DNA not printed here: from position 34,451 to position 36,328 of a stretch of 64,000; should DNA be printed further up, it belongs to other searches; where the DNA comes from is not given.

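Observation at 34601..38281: Candidate porin-cytochrome module: a secreted pentaheme c-type cytochrome co-operonic with a ~500-aa outer-membrane beta-barrel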

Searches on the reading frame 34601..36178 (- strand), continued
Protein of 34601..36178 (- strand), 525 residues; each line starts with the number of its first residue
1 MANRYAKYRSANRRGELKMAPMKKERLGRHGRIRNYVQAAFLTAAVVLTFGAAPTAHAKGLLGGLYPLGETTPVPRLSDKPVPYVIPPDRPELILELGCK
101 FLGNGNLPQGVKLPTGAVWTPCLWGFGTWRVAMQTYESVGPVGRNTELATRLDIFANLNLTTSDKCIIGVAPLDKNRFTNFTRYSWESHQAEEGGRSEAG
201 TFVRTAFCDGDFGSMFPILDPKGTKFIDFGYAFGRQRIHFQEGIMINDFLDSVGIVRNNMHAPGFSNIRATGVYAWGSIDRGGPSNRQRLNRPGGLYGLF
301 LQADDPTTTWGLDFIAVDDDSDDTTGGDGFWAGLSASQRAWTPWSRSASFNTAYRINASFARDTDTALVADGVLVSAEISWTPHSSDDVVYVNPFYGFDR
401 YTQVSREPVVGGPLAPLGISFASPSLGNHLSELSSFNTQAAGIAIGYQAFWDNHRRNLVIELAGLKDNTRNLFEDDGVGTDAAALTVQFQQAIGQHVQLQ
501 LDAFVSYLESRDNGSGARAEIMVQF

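Call 58: find_encoding_contigs(protein=P0317, flank=10000, max_places=2)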
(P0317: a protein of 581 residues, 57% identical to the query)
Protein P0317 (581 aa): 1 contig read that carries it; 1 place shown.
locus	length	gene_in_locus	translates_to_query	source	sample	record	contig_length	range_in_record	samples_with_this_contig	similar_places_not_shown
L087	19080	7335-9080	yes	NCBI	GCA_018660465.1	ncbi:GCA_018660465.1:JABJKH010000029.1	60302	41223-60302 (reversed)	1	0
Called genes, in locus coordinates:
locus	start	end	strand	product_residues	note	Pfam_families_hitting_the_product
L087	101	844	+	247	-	-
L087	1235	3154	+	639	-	PF03264:Cytochrom_NNT (faint), PF14522:Cytochrome_C7 (faint), PF22113:Mtrc-MtrF_II-IV_dom (faint), PF13435:Cytochrome_C554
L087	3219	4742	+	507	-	-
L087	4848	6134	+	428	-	PF00175:NAD_binding_1, PF08030:NAD_binding_6 (weak), PF00111:Fer2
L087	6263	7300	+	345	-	PF13435:Cytochrome_C554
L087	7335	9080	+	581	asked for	PF00027:cNMP_binding, PF00037:Fer4 (faint), PF12797:Fer4_2 (faint), PF12837:Fer4_6 (faint), PF13187:Fer4_9 (faint), PF13237:Fer4_10 (faint), PF13247:Fer4_11, PF12838:Fer4_7 (weak)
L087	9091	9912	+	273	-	-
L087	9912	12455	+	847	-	PF09699:Paired_CXXCH_1 (faint), PF14522:Cytochrome_C7 (faint), PF14537:Cytochrom_c3_2 (faint), PF22113:Mtrc-MtrF_II-IV_dom (faint), PF21300:LbR_Ice_bind (faint)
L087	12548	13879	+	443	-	PF00082:Peptidase_S8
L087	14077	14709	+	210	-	PF02698:DUF218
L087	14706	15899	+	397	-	PF13406:SLT_2, PF01471:PG_binding_1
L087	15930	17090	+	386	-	PF03330:DPBB_1, PF05036:SPOR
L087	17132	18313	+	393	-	PF00768:Peptidase_S11, PF13354:Beta-lactamase2, PF07943:PBP5_C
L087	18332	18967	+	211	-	PF13521:AAA_28, PF02223:Thymidylate_kin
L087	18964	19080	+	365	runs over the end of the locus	PF13177:DNA_pol3_delta2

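Call 84: search_protein_representatives(alignment_id=A1)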
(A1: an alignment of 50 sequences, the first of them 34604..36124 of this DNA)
Query: 50 sequences, 480 profile positions. Proteins with E-value up to 0.001 (for the whole library): 773; up to 1e-10: 621; up to 1e-30: 360. The best 150 are listed.
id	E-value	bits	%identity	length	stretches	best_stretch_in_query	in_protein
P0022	3.0e-235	797.6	-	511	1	9-480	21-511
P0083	1.4e-218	742.6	-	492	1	15-480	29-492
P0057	5.5e-210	714.2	-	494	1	29-480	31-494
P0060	1.3e-209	713.0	-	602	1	26-480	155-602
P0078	2.4e-199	679.2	-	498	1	42-480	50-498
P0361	6.5e-189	644.8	-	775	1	43-480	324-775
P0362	7.3e-180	614.9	-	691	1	31-478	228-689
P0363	9.2e-179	611.3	-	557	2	57-480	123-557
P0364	3.3e-176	602.8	-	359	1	121-480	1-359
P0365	2.8e-174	596.5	-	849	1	43-480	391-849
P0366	4.1e-161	553.1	-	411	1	13-386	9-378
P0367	1.6e-158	544.6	-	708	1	34-480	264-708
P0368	1.7e-148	511.4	-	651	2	174-480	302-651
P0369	3.8e-142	490.5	-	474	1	41-480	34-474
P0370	6.3e-137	473.3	-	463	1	42-480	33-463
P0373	1.2e-134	465.8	-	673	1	43-478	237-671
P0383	4.4e-128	444.2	-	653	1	49-480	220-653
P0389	7.7e-127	440.1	-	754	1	42-480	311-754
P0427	4.3e-117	407.9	-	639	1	39-480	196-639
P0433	2.3e-116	405.5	-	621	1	49-480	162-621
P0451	5.6e-111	387.8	-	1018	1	44-412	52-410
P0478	1.3e-99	350.3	-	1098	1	45-463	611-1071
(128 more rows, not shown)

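Call 87: find_encoding_contigs(protein=P0478, flank=8000, max_places=2)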
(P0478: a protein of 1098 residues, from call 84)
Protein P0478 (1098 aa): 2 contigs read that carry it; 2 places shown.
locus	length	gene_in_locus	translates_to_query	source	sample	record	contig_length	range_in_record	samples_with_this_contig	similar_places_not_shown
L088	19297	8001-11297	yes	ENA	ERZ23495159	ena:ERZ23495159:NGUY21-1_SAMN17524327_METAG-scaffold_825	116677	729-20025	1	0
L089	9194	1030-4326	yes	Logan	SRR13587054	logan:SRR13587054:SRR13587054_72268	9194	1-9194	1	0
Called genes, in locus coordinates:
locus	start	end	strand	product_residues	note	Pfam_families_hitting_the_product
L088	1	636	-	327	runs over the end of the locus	PF00589:Phage_integrase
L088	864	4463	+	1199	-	PF03160:Calx-beta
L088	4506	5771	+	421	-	-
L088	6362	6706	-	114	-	-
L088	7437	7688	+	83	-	-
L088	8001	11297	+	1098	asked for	PF03264:Cytochrom_NNT (faint), PF22113:Mtrc-MtrF_II-IV_dom (faint), PF13435:Cytochrome_C554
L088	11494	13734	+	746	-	PF22113:Mtrc-MtrF_II-IV_dom (faint), PF13435:Cytochrome_C554, PF14522:Cytochrome_C7 (faint), PF14537:Cytochrom_c3_2 (faint), PF13435:Cytochrome_C554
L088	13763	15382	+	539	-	PF14522:Cytochrome_C7 (faint), PF22113:Mtrc-MtrF_II-IV_dom (faint), PF09699:Paired_CXXCH_1 (faint), PF14537:Cytochrom_c3_2 (faint)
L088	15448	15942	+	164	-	-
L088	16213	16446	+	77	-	PF05685:Uma2 (weak)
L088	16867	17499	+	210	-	PF13618:Gluconate_2-dh3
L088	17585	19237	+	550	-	PF00732:GMC_oxred_N, PF00890:FAD_binding_2 (faint), PF05199:GMC_oxred_C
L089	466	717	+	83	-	-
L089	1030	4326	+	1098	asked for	PF03264:Cytochrom_NNT (faint), PF22113:Mtrc-MtrF_II-IV_dom (faint), PF13435:Cytochrome_C554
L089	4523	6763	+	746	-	PF22113:Mtrc-MtrF_II-IV_dom (faint), PF13435:Cytochrome_C554, PF14522:Cytochrome_C7 (faint), PF14537:Cytochrom_c3_2 (faint), PF13435:Cytochrome_C554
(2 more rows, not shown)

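Call 89: search_protein_families(library=pfam, proteins=[P0361, P0365, P0373, P0362, P0368, P0383, P0427, P0451, P0389, P0433], max_evalue=0.001)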
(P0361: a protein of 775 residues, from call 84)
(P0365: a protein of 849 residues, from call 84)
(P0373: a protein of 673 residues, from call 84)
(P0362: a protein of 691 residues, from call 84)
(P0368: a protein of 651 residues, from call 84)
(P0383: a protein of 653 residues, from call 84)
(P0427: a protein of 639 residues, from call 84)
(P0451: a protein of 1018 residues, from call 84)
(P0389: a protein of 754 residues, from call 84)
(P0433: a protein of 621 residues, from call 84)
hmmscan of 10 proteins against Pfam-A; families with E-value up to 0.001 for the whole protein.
P0361 (775 aa): 1 family
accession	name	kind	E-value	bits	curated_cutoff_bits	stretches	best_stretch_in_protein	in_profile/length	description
PF05036.18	SPOR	-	4.9e-06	27.2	21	1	53-131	2-76/76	SPOR domain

P0365 (849 aa): 1 family
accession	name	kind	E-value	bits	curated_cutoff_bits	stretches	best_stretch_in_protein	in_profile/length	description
PF05036.18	SPOR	-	4e-10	40.3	21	1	74-154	4-76/76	SPOR domain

P0373 (673 aa): 0 families

P0362 (691 aa): 0 families

P0368 (651 aa): 0 families

P0383 (653 aa): 1 family
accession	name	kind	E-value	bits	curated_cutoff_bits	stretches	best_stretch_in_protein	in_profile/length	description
PF03160.20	Calx-beta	-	1.2e-07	32.2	27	1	54-139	28-115/119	Calx-beta domain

P0427 (639 aa): 1 family
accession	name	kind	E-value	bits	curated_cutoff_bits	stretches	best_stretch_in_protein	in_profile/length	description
PF13620.12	CarboxypepD_reg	-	3.5e-10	40.5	32.3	1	45-114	6-78/82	Carboxypeptidase regulatory-like domain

P0451 (1018 aa): 3 families
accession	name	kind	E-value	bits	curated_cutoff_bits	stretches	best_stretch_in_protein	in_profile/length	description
PF00970.30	FAD_binding_6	-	2.2e-17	63.6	21.1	1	671-765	3-97/99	Oxidoreductase FAD-binding domain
PF00498.31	FHA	-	2.2e-17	63.6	20.7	1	538-603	1-66/67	FHA domain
PF16697.10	Yop-YscD_cpl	-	2.2e-09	37.9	33.2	1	537-611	18-91/94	Inner membrane component of T3SS, cytoplasmic domain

P0389 (754 aa): 0 families

P0433 (621 aa): 0 families
